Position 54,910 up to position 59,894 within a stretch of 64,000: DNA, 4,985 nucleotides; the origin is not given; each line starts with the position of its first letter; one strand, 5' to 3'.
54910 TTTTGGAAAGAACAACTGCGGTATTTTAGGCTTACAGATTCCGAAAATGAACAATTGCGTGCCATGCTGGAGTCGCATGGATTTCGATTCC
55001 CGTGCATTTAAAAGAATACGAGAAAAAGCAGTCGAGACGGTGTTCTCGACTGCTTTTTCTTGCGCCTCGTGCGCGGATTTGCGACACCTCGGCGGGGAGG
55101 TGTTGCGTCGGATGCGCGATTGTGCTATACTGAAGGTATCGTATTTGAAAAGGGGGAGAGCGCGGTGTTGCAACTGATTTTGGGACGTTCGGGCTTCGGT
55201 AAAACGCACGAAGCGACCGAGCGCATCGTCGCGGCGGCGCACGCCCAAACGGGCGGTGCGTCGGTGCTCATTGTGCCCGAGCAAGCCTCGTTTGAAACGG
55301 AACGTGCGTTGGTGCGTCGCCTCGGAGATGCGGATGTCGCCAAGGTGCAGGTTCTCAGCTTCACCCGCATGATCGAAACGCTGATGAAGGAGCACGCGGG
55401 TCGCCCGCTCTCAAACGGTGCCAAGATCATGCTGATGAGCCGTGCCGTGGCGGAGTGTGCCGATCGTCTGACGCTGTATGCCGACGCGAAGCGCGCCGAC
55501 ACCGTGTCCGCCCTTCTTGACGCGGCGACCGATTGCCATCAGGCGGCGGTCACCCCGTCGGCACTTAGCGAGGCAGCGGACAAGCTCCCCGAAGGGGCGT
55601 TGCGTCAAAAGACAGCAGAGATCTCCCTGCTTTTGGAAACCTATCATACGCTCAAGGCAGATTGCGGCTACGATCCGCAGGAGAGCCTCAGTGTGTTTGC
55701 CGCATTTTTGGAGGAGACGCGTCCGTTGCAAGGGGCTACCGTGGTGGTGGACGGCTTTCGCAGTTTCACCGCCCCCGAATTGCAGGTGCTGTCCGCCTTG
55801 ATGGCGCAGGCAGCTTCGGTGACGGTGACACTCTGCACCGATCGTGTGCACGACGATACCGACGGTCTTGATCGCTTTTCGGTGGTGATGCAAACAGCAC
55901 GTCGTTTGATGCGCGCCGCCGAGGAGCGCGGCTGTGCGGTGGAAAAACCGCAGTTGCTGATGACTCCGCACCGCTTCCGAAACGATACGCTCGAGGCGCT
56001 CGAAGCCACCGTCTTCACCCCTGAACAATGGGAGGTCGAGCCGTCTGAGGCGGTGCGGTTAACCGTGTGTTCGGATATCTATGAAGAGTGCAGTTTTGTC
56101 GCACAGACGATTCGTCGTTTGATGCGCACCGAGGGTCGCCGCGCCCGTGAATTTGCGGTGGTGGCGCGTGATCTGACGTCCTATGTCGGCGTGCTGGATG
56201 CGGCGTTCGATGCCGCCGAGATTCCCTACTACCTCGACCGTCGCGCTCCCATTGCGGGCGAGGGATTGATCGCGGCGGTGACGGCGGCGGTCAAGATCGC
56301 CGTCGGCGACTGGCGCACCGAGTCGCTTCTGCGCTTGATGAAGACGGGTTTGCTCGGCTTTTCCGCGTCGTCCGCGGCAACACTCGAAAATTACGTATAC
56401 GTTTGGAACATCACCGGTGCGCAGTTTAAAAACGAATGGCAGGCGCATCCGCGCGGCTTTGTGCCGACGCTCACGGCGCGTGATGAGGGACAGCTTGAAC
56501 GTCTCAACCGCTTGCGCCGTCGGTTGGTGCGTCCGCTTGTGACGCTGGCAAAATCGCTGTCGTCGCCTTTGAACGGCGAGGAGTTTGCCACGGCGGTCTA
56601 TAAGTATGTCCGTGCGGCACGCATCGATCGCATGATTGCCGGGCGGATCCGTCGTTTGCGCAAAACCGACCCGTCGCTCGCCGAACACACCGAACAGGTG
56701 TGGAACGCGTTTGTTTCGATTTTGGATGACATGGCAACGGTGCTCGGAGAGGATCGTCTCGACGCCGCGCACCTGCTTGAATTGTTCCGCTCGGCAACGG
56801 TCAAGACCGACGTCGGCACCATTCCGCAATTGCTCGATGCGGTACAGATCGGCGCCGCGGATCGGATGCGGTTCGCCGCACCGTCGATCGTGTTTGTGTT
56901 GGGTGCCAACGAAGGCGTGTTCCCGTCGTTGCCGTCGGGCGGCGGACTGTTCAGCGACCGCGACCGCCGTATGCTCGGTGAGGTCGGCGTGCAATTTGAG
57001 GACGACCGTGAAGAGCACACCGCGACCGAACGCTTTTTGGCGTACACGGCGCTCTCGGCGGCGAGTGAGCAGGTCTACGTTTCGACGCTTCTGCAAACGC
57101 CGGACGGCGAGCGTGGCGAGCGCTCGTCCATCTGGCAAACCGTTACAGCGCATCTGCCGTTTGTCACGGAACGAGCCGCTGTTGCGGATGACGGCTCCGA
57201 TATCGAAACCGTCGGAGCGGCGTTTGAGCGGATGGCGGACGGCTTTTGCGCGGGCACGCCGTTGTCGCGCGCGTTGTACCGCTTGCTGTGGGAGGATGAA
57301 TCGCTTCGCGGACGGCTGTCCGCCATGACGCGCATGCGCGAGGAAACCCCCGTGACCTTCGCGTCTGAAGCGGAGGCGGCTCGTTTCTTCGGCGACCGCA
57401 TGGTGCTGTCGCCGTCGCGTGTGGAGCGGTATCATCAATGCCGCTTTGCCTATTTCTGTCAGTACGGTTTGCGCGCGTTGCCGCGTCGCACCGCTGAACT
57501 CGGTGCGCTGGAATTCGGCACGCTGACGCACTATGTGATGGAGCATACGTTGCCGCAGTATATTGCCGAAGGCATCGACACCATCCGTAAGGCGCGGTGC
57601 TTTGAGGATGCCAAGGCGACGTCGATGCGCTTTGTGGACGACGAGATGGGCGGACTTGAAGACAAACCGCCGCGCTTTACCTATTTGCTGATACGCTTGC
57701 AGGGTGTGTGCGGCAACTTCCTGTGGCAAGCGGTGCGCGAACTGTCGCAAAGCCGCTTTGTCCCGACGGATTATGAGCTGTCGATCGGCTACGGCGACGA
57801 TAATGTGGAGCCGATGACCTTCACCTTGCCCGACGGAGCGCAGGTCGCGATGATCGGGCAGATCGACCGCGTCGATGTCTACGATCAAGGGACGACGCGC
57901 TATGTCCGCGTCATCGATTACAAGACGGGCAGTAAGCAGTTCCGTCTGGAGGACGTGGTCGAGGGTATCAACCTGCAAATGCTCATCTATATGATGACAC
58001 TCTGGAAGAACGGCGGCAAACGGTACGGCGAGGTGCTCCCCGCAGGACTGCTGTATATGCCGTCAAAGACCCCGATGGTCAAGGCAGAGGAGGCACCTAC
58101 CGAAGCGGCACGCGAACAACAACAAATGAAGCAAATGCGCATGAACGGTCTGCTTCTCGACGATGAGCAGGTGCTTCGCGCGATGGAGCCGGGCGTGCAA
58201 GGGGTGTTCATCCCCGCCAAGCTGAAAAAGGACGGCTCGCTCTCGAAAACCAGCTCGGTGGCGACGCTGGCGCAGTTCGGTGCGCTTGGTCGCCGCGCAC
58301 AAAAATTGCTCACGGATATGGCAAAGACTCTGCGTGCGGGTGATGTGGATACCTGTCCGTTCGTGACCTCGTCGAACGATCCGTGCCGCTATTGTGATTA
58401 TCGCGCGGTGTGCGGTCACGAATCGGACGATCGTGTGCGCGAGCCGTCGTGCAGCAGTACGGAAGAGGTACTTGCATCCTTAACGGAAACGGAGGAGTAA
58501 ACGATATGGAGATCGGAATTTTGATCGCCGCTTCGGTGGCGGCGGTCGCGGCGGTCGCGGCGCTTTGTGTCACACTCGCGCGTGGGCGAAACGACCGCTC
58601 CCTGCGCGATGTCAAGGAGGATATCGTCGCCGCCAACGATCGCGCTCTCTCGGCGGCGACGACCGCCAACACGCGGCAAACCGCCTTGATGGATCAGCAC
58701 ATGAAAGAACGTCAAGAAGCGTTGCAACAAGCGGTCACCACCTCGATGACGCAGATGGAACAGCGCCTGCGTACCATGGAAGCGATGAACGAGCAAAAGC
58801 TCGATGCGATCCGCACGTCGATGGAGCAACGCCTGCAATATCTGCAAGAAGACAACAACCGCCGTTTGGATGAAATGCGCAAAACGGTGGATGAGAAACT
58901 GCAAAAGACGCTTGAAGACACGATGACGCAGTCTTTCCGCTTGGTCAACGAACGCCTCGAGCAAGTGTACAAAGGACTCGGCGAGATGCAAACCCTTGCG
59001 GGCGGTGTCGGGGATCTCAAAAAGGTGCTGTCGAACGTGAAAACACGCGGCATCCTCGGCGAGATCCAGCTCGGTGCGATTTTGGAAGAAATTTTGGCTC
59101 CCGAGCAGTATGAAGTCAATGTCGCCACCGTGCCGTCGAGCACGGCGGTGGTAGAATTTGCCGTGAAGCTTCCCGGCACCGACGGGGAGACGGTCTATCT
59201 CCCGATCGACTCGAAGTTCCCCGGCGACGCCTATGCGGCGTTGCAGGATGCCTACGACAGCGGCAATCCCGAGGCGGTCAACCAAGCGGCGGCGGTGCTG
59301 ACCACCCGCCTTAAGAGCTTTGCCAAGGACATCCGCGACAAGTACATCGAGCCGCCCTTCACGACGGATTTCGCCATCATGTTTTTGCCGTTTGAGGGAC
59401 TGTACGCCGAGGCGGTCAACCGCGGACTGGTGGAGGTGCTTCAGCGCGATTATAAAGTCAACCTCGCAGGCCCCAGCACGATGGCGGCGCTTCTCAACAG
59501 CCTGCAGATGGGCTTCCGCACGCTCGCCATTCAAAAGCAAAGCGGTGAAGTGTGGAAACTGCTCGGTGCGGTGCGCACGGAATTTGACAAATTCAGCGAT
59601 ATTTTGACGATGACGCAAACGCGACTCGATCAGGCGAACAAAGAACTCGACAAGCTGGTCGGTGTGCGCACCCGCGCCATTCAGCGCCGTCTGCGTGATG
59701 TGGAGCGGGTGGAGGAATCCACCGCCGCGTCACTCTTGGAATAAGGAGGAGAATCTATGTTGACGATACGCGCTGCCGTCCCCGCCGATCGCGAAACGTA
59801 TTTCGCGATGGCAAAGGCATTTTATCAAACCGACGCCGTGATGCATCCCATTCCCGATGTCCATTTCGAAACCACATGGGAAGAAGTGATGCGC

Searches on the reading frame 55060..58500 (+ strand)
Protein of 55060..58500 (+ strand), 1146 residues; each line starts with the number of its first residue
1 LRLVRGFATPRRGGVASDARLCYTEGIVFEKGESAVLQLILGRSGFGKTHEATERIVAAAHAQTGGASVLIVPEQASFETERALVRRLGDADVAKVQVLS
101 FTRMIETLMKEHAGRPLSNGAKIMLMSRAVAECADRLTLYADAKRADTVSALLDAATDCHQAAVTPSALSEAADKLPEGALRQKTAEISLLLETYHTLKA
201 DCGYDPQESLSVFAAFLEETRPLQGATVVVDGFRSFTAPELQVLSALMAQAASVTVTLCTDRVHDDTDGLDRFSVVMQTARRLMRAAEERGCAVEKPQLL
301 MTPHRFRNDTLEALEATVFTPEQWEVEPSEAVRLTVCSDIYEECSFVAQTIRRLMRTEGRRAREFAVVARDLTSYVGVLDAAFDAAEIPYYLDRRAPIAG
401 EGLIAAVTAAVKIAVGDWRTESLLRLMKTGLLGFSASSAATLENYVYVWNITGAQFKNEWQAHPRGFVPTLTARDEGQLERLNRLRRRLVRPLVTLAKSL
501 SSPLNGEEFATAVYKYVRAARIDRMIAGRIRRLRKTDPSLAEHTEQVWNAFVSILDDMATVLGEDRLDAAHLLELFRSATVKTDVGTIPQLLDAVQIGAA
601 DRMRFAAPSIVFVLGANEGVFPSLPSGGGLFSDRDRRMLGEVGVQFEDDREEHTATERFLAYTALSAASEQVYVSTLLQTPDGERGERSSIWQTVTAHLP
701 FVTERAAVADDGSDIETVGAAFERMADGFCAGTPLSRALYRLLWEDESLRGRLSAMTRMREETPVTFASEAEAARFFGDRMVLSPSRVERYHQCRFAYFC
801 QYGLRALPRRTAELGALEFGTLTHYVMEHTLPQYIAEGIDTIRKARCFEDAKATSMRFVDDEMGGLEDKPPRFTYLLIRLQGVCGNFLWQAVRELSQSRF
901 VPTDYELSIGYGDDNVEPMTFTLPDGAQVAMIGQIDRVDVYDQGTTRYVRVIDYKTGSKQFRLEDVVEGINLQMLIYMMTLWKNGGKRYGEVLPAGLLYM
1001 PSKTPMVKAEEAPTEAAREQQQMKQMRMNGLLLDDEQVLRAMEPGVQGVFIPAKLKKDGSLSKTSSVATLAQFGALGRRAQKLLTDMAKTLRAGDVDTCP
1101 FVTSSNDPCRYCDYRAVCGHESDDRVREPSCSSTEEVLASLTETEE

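Call 17: search_protein_families(library=pfam, proteins=[window:55060-58500:+], max_evalue=0.01)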
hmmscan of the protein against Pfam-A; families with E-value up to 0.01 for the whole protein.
window:55060-58500:+ (1146 aa): 3 families
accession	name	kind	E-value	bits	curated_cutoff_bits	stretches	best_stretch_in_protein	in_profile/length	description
PF21445.3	ADDB_N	-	1.8e-58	198.5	26.6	1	39-315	1-290/290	ADDB, N-terminal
PF12705.13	PDDEXK_1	-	1e-36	127.6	22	1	783-1118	2-246/247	PD-(D/E)XK nuclease superfamily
PF13361.12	UvrD_C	-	0.0001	22.3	25.6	1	324-676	34-347/350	UvrD-like helicase C-terminal domain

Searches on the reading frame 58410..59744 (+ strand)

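Call 48: search_protein_families(library=pfam, proteins=[window:58410-59744:+], max_evalue=0.01)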
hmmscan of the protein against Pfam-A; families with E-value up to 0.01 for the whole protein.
window:58410-59744:+ (444 aa): 3 families
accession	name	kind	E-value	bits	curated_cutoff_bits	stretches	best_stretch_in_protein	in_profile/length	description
PF02646.22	RmuC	-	2.1e-73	247.4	26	1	152-439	2-289/291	RmuC family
PF02601.20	Exonuc_VII_L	-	0.0039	17.2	35.9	0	58-193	142-269/315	Exonuclease VII, large subunit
PF01442.23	Apolipoprotein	-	0.0088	16.2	90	1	94-185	64-176/190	Apolipoprotein A1/A4/E domain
